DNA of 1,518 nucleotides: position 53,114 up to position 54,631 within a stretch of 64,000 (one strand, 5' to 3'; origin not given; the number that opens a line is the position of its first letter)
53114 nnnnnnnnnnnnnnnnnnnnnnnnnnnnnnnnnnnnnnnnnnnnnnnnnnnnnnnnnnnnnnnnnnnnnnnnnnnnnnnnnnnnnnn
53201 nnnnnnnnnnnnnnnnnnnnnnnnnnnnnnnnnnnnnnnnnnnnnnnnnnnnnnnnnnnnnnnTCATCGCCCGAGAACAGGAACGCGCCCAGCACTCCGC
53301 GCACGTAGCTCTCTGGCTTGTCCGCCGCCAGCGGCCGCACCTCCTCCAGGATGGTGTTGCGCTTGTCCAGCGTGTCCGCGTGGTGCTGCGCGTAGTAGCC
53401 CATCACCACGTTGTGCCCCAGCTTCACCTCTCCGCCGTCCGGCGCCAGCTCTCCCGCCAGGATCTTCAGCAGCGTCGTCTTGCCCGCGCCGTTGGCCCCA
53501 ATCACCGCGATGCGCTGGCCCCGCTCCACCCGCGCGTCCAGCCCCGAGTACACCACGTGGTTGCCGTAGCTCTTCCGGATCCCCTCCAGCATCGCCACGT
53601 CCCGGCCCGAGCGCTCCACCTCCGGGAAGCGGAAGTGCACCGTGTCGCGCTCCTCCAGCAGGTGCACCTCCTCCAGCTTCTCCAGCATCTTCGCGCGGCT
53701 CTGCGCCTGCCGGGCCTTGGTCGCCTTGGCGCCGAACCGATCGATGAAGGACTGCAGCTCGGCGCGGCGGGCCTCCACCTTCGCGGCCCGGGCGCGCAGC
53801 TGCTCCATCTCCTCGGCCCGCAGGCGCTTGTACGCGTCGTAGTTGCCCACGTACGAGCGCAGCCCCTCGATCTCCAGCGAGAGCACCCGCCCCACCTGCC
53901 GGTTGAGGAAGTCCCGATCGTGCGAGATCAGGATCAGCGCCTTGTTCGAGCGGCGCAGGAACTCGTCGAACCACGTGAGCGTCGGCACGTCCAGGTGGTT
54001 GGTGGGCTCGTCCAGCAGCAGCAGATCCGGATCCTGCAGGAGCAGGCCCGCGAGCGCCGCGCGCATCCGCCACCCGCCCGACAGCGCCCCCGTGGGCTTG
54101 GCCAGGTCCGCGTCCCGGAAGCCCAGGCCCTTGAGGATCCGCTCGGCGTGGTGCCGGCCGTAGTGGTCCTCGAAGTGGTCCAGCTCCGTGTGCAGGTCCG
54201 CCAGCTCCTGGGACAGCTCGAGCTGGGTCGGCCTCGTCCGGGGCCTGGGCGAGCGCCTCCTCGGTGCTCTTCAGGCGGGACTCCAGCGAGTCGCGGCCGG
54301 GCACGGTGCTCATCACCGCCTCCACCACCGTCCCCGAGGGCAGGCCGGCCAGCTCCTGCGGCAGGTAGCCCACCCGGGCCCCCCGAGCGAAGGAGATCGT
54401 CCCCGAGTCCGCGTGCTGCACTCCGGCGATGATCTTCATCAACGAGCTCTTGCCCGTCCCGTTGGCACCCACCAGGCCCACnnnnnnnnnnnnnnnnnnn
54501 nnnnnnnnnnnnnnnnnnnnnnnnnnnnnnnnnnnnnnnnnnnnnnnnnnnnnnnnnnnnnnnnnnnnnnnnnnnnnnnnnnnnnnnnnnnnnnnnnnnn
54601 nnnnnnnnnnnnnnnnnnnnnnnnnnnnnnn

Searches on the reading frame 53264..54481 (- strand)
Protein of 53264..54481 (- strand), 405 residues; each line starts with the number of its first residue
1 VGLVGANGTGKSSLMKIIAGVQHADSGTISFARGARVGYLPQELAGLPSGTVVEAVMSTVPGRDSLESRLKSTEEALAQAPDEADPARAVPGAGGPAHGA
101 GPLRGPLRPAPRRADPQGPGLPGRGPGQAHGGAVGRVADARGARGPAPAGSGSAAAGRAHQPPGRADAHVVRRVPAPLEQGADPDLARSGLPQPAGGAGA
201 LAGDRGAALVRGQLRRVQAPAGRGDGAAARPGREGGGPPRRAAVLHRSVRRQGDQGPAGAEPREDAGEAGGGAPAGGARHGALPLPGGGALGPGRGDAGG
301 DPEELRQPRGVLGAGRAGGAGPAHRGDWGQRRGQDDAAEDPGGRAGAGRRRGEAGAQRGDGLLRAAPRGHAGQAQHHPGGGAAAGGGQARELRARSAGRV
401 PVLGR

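Call 69: search_protein_families(library=pfam, proteins=[window:53264-54481:-], max_evalue=0.0001)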
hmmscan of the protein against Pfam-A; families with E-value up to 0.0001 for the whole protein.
window:53264-54481:- (405 aa): 1 family
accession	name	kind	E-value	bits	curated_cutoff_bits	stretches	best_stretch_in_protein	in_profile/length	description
PF00005.33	ABC_tran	-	1.2e-08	36.1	25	1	2-79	15-91/137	ABC transporter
